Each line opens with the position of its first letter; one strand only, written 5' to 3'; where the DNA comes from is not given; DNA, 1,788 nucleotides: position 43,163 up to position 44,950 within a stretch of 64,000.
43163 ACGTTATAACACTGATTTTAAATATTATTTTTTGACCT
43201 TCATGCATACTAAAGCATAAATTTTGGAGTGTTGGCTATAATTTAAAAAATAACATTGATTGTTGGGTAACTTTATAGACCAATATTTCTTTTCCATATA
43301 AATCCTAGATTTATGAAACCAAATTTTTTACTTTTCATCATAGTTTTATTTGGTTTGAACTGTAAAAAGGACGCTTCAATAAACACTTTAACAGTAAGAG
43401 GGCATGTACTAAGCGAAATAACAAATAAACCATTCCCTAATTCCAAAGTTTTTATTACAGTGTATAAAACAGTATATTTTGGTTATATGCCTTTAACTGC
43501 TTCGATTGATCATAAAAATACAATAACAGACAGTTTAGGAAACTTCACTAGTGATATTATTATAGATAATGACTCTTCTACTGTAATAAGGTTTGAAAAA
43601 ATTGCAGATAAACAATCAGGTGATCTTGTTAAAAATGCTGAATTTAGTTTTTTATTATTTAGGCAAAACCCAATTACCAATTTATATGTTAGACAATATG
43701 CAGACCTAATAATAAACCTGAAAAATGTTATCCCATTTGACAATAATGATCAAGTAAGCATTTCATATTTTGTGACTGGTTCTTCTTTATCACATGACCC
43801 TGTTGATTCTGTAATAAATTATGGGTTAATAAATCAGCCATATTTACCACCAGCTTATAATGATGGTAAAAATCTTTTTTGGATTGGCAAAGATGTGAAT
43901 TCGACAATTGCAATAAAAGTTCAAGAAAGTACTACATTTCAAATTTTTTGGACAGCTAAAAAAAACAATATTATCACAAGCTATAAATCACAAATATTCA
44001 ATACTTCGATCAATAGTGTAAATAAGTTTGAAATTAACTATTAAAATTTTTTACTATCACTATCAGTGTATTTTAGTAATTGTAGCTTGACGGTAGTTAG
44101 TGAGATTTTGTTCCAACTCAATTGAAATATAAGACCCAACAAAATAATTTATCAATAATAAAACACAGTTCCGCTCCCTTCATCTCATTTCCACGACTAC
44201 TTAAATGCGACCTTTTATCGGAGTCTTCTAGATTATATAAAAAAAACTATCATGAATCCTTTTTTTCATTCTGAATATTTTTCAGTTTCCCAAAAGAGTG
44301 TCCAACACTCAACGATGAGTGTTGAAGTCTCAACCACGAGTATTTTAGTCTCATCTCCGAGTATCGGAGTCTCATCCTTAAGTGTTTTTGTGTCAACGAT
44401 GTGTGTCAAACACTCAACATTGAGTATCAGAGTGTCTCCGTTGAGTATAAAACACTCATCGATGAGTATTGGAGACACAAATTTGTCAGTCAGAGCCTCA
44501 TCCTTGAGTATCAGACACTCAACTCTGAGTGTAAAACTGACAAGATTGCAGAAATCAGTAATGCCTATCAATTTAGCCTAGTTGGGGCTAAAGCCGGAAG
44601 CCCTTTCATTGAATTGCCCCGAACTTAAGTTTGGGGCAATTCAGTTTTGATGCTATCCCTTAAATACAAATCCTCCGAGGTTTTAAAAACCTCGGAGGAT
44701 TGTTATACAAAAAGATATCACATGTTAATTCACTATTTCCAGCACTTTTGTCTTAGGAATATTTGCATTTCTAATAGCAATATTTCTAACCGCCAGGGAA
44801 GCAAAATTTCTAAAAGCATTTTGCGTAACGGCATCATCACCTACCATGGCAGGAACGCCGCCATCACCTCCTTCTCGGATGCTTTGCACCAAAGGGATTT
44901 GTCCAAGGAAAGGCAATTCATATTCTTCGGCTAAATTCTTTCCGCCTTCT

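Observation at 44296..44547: Twelve indel-free 21-bp units with GAGT / CTCA half-sites alternating about once per helical turn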

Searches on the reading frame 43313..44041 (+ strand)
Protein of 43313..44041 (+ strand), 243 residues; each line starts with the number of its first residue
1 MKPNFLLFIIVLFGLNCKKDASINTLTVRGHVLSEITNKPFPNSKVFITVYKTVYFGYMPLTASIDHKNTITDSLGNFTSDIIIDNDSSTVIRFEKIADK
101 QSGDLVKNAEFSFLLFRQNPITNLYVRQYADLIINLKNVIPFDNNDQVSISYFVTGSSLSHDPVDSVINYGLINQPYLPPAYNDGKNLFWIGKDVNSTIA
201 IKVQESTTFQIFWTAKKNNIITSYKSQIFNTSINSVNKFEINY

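Call 29: search_protein_families(library=pfam, proteins=[window:43313-44041:+], max_evalue=0.1)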
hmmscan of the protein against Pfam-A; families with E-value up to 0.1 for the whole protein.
window:43313-44041:+ (243 aa): 1 family
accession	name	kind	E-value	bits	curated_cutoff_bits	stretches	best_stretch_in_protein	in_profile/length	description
PF13620.12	CarboxypepD_reg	-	0.098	13.5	32.3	0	27-80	1-42/82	Carboxypeptidase regulatory-like domain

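Call 51: search_protein_families(library=phrogs, proteins=[window:43313-44041:+], max_evalue=0.01)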
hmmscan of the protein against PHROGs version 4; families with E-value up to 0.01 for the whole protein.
window:43313-44041:+ (243 aa): 1 family
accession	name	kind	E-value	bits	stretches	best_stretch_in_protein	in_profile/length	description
phrog_9834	-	integration and excision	0.0033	18.7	0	137-207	17-82/86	excisionase and transcriptional regulator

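Call 52: search_protein_families(library=ncbifam, proteins=[window:43313-44041:+], max_evalue=0.01)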
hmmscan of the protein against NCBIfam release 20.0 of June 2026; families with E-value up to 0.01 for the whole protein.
window:43313-44041:+ (243 aa): 0 families

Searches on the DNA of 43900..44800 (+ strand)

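Call 5: search_rna_families(source=window, start=43900, end=44800, threshold=evalue, max_evalue=10, show_alignments=3)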
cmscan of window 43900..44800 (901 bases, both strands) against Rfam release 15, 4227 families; matches with E-value up to 10: 25.
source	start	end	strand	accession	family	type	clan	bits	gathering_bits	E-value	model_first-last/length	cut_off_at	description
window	44604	44669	+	RF02351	psRNA14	Gene; sRNA;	-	25.8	60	0.067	1-84/84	no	Proteobacteria sRNA psRNA14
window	44657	44775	-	RF00557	L10_leader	Cis-reg; leader;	-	25.6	44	0.066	1-138/138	no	Ribosomal protein L10 leader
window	44609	44645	-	RF03401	mir-1323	Gene; miRNA;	-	24.5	98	0.011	1-73/73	no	mir-1323 microRNA precursor family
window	44573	44702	+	RF02590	Spy1186876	Gene; sRNA;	-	22.1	208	0.017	1-243/243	no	S. pyogenes small RNA 1186876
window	44606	44748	-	RF01470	rli38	Gene; sRNA;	-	21.7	49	2.2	1-150/150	no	Listeria sRNA rli38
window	44599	44653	+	RF00784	mir-486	Gene; miRNA;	-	19.7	69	0.12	1-68/68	no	mir-486 microRNA precursor family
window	44406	44471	-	RF04042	mir-7961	Gene; miRNA;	-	19.7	90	0.45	1-56/56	no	mir-7961 microRNA precursor family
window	44663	44728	-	RF00514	His_leader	Cis-reg; leader;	-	19.7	49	1.3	1-126/126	no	Histidine operon leader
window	44598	44712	+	RF00413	SNORA19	Gene; snRNA; snoRNA; HACA-box;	-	19.2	80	2.2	1-131/131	no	Small nucleolar RNA SNORA19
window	44659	44795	+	RF02579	tsr26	Gene; sRNA;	-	19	141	4.9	1-122/122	no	S. aureus tsr26 small RNA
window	44269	44470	-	RF03159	RAGATH-7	Gene; sRNA;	-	18.6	111.8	0.13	1-208/208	no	RAGATH-7 RNA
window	44391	44468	+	RF02407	snoR122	Gene; snRNA; snoRNA; CD-box;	-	18.6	36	2.6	1-74/74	no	Small nucleolar RNA snoR122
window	44690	44772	-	RF01181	snR77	Gene; snRNA; snoRNA; CD-box;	CL00057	18.1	50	7.2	1-83/83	no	Small nucleolar RNA snR77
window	44589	44647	+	RF02987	GA-cis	Gene; sRNA;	-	17.5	34.7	0.82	1-88/88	no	GA-cis RNA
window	44664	44785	+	RF00543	snopsi18S-1377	Gene; snRNA; snoRNA; HACA-box;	-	16.6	48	3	1-140/140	no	Small nucleolar RNA psi18S-1377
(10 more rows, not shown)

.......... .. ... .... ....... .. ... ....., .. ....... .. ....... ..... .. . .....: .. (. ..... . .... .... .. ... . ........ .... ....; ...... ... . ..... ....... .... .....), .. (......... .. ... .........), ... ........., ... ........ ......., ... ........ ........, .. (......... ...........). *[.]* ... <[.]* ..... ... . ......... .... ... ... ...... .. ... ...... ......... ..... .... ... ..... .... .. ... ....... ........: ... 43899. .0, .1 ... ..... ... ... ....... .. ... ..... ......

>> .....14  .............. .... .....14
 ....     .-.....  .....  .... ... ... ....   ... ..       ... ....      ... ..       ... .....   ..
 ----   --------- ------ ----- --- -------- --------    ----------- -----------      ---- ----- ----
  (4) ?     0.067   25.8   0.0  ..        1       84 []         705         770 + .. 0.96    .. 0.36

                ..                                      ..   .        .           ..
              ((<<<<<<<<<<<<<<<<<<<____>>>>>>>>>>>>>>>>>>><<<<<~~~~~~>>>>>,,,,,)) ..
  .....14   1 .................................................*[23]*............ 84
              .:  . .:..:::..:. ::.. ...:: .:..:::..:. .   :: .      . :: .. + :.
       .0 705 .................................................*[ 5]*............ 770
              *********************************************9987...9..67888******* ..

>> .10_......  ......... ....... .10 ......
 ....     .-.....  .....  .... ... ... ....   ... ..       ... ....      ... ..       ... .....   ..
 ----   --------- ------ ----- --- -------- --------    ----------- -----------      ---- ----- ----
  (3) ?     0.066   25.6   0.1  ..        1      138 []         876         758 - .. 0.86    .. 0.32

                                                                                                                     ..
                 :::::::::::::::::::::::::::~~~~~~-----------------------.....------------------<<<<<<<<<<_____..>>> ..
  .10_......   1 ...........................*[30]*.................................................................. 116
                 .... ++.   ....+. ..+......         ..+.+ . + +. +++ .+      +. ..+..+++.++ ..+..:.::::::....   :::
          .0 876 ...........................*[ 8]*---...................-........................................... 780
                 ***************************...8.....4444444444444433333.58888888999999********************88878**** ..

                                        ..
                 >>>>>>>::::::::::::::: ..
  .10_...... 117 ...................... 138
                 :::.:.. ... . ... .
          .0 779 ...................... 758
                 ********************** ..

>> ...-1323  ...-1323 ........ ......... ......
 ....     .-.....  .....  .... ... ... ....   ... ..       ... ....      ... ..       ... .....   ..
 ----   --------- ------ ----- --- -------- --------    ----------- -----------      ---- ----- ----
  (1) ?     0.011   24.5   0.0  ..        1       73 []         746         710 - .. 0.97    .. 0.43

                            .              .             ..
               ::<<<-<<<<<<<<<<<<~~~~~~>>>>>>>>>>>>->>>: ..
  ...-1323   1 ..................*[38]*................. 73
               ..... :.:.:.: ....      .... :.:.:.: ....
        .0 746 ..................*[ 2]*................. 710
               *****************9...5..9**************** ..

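Call 40: search_dna_similar(query=window:44280-44560:+, collection=plasmids, mode=distant, max_evalue=0.001, max_rows=30)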
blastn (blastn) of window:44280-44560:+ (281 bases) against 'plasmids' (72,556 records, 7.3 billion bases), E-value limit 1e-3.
No match.

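Call 41: search_dna_similar(query=window:44280-44560:+, collection=phages, mode=distant, max_evalue=0.001, max_rows=20)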
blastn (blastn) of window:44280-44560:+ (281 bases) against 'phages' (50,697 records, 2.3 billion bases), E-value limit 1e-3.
No match.

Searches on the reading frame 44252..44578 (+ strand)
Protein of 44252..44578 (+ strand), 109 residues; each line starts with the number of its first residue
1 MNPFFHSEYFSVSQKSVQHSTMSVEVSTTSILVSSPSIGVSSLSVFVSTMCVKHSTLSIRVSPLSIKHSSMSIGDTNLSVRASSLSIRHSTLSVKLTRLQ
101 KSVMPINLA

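Call 11: find_homologous_proteins(query=window:44252-44578:+, max_evalue=0.01)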
Query window:44252-44578:+: 16 candidates shared short words with the query, none scored E <= 0.01.

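Call 29: search_protein_families(library=pfam, proteins=[window:44252-44578:+], max_evalue=0.1)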
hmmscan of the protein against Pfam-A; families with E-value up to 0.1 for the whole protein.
window:44252-44578:+ (109 aa): 1 family
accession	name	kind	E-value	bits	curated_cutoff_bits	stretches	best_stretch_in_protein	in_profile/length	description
PF08696.17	Dna2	-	0.06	13.5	22.4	1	10-75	27-91/204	DNA replication factor Dna2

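Call 52: search_protein_families(library=ncbifam, proteins=[window:44252-44578:+], max_evalue=0.01)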
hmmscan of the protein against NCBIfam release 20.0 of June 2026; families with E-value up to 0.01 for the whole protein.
window:44252-44578:+ (109 aa): 0 families
